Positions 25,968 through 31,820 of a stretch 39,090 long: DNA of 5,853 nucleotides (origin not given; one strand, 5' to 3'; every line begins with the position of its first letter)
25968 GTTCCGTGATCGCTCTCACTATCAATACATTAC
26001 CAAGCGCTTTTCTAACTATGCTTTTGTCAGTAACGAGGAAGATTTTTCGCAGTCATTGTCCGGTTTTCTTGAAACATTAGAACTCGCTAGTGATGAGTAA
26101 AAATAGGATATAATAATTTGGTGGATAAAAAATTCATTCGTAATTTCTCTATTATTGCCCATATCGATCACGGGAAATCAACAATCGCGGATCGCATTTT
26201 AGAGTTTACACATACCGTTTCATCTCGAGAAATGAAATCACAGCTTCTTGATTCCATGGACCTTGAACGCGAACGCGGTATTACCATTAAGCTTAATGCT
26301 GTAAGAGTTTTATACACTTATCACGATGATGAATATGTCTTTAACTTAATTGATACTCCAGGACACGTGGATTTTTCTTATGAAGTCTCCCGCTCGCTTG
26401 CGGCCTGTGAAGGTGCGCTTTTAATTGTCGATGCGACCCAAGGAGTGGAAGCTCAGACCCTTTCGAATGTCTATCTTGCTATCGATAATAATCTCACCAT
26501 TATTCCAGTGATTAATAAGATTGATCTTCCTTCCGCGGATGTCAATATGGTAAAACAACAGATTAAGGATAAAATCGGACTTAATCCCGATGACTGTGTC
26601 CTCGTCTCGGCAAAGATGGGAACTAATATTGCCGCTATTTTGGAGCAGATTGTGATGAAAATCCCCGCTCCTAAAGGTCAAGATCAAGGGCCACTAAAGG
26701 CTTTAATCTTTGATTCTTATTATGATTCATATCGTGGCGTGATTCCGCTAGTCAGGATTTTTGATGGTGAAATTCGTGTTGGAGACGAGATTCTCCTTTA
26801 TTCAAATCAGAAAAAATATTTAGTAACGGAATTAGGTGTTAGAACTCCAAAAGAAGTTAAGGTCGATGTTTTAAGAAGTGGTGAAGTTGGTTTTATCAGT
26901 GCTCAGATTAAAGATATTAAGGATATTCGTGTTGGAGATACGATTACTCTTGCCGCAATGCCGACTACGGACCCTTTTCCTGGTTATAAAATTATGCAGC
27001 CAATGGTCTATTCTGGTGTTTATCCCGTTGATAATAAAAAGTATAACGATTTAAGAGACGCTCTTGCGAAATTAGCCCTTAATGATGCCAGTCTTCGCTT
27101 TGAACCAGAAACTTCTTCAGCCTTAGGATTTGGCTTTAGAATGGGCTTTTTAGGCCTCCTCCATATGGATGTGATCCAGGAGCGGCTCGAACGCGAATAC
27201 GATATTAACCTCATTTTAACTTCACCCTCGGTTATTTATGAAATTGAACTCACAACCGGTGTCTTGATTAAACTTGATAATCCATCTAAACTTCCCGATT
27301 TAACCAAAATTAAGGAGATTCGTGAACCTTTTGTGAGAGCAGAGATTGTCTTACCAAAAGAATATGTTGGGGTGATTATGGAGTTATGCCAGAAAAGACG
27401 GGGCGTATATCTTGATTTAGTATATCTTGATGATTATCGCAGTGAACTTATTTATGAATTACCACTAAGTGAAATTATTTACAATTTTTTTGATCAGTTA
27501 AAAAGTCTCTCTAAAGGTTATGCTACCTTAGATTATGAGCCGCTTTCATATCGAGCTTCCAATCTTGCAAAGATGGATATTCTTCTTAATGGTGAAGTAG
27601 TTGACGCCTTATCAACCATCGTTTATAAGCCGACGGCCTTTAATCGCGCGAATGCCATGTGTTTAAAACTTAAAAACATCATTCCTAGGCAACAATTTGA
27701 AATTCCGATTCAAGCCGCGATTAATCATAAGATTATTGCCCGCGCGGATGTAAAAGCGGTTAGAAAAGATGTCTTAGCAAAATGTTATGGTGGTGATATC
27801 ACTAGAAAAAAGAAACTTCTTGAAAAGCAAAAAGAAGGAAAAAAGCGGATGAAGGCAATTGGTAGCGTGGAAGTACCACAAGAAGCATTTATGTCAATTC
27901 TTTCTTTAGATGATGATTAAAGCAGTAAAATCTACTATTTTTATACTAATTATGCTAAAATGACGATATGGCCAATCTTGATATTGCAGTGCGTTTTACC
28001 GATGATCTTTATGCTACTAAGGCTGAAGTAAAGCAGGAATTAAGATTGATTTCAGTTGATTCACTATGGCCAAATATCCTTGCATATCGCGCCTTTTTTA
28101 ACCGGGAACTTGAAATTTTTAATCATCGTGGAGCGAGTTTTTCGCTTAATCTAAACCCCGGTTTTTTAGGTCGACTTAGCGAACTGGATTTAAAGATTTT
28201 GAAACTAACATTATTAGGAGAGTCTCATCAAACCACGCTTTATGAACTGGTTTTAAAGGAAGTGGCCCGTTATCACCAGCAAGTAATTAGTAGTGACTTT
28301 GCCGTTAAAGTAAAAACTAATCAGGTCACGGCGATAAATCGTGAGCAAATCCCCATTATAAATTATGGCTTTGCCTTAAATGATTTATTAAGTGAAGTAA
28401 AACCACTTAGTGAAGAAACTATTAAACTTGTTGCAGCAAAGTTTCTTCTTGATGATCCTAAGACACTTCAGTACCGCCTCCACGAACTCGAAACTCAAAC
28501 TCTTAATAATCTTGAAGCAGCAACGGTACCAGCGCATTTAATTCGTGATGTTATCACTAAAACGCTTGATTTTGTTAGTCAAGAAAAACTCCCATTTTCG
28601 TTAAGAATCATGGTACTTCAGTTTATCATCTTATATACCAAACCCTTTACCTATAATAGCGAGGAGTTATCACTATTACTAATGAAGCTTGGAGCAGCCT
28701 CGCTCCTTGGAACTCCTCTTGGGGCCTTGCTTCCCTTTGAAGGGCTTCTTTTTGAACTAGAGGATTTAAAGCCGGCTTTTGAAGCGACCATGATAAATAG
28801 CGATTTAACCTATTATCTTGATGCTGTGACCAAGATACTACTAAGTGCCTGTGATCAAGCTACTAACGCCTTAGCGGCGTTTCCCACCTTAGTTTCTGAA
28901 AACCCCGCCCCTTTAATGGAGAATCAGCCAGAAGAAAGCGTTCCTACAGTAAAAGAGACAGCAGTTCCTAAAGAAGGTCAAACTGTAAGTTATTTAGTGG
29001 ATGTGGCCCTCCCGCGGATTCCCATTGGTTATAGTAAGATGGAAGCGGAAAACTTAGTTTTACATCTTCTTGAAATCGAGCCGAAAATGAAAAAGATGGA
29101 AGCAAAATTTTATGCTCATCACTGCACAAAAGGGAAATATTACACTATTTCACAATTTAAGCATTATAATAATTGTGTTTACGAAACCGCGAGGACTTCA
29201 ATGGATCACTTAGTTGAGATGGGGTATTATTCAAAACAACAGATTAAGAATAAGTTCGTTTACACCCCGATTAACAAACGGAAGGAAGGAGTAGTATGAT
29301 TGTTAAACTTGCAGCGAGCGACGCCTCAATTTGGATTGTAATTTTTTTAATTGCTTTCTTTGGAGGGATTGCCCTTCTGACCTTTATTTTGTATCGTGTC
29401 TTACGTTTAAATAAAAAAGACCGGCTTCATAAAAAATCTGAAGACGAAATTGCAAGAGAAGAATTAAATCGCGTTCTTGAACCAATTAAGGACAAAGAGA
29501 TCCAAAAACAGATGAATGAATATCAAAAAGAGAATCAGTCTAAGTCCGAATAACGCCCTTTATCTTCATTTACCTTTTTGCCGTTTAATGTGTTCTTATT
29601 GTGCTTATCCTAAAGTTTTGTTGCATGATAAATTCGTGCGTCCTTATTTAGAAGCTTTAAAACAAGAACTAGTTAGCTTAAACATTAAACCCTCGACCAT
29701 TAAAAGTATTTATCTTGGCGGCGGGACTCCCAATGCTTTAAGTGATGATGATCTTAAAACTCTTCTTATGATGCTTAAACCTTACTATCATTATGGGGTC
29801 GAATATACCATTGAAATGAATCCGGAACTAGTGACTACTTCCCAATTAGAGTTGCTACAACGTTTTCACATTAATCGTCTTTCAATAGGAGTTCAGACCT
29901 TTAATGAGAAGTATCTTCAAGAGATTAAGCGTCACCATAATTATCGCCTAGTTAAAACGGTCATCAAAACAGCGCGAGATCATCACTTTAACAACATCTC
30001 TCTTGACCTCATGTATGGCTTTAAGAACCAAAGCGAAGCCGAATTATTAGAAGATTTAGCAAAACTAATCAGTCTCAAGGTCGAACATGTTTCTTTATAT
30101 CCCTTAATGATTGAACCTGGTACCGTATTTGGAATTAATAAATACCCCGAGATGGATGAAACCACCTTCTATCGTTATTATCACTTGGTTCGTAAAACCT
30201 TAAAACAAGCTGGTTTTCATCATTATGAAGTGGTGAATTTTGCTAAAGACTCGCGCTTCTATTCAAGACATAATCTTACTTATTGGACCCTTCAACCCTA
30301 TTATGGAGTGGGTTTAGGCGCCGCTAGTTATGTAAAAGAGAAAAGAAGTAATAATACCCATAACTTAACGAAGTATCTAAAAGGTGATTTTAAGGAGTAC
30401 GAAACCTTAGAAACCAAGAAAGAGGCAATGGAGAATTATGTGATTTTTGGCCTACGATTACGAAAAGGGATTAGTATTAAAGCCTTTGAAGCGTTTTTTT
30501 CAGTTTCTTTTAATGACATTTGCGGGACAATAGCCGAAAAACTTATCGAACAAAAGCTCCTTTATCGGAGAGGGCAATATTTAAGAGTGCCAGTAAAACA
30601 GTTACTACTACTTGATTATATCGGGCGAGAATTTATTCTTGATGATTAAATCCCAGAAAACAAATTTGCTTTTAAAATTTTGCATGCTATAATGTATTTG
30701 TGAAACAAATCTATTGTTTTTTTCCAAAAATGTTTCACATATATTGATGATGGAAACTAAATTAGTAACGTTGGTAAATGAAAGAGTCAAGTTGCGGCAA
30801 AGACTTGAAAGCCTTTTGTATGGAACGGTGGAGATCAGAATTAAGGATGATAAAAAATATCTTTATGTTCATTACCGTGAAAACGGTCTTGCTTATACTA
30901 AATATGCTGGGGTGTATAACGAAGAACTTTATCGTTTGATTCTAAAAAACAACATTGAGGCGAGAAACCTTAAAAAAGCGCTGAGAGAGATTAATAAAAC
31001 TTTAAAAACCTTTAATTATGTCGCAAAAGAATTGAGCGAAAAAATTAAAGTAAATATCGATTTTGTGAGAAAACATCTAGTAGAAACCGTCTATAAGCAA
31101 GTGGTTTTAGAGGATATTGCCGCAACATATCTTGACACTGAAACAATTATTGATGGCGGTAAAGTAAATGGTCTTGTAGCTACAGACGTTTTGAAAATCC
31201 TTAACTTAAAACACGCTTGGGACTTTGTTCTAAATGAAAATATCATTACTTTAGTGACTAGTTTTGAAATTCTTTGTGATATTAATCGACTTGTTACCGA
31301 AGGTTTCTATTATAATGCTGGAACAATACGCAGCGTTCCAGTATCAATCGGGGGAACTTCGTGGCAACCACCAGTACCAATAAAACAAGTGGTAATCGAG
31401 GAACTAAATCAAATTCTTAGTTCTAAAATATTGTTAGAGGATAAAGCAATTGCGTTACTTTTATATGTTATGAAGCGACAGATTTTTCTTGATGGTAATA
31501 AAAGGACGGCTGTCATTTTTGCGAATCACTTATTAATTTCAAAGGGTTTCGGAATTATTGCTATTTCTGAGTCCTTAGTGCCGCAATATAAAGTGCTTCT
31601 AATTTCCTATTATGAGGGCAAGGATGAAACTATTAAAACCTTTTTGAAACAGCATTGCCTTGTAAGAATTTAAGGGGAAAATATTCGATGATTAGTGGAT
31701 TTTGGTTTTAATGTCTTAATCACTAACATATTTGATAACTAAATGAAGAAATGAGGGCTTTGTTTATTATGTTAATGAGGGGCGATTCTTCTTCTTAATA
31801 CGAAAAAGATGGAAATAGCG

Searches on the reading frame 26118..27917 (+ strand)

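Call 55: search_protein_families(library=pfam, proteins=[window:26118-27917:+], max_evalue=0.00001)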
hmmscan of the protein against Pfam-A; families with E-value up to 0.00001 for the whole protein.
window:26118-27917:+ (600 aa): 5 families
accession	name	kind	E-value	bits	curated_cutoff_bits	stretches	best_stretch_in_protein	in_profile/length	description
PF00009.33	GTP_EFTU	-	3.3e-54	183.8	26.5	1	7-183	3-187/188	Elongation factor Tu GTP binding domain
PF06421.17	LepA_C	-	2.5e-48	163.1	29.7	1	490-595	1-106/107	GTP-binding protein LepA C-terminus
PF00679.30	EFG_C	-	2.2e-20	72.9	27.9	1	401-487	2-87/89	Elongation factor G C-terminus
PF03144.31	GTP_EFTU_D2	-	8.6e-12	45.8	30.3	1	207-277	1-73/73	Elongation factor Tu domain 2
PF14492.12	EFG_III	-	9.1e-06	26.1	27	0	294-367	3-73/75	Elongation Factor G, domain III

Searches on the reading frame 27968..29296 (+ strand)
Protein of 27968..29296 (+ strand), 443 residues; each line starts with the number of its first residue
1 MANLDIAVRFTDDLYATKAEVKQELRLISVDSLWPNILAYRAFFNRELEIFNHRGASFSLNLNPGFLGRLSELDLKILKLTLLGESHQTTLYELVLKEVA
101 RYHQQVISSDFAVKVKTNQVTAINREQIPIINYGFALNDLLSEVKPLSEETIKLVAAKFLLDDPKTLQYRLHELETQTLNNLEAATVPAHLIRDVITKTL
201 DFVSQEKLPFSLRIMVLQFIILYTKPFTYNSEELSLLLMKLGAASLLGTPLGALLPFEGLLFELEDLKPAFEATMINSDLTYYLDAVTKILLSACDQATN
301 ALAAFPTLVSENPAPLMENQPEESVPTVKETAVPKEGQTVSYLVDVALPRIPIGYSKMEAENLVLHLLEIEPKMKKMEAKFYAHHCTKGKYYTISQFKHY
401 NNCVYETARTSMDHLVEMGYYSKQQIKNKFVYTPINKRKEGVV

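Call 39: find_encoding_contigs(protein=window:27968-29296:+, flank=10000, max_places=10)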
Protein window:27968-29296:+ (443 aa): 1 contig read that carries it; 1 place shown.
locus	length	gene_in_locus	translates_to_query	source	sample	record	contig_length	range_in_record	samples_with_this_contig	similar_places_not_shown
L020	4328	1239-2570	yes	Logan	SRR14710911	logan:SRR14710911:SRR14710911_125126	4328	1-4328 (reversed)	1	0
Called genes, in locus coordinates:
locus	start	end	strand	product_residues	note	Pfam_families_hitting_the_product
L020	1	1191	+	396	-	?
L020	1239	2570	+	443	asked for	-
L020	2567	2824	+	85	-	-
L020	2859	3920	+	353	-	PF04055:Radical_SAM, PF06969:HemN_C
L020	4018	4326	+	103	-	?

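Call 55: search_protein_families(library=pfam, proteins=[window:27968-29296:+], max_evalue=0.00001)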
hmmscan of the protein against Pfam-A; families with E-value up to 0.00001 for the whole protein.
window:27968-29296:+ (443 aa): 0 families

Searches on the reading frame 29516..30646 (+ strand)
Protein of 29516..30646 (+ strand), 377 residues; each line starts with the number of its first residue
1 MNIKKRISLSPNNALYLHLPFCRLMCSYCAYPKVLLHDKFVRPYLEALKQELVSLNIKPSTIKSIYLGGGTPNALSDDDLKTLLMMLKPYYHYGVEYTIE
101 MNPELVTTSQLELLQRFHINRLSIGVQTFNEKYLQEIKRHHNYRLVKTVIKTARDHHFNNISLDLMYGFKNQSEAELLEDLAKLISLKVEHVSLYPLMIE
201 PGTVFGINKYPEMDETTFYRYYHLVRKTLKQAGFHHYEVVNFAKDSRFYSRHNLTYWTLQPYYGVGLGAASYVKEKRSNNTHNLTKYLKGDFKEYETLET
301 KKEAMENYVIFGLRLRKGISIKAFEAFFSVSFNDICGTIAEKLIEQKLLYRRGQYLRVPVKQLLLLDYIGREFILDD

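Call 41: list_cluster_members(proteins=[window:38149-38655:+, window:38158-38655:+, window:38161-38655:+, window:37871-38149:+, window:29516-30646:+, window:38735-38917:-, window:37123-37299:-])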
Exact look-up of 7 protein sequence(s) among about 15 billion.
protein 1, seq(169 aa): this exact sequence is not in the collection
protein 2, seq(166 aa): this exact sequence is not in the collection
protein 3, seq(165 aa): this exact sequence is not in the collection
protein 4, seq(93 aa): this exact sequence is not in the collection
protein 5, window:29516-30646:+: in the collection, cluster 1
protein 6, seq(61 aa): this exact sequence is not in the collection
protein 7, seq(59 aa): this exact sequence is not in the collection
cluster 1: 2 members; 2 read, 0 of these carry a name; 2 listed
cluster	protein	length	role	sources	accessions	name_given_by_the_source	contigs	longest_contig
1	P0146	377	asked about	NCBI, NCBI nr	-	-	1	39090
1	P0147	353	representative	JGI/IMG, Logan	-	-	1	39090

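Call 55: search_protein_families(library=pfam, proteins=[window:29516-30646:+], max_evalue=0.00001)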
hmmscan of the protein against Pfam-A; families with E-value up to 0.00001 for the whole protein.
window:29516-30646:+ (377 aa): 2 families
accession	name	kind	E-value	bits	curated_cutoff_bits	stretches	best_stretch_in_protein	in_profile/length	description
PF04055.27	Radical_SAM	-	1.2e-26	94.2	29.5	1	17-182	2-164/166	Radical SAM superfamily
PF06969.22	HemN_C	-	7.7e-12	45.5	24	1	300-359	2-61/67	HemN C-terminal domain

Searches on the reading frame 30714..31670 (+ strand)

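Call 55: search_protein_families(library=pfam, proteins=[window:30714-31670:+], max_evalue=0.00001)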
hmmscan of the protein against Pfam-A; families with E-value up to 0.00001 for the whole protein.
window:30714-31670:+ (319 aa): 1 family
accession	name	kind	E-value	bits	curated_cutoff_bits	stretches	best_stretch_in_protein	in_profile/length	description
PF02661.23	Fic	-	9.7e-09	36.4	24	1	184-274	4-93/93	Fic/DOC family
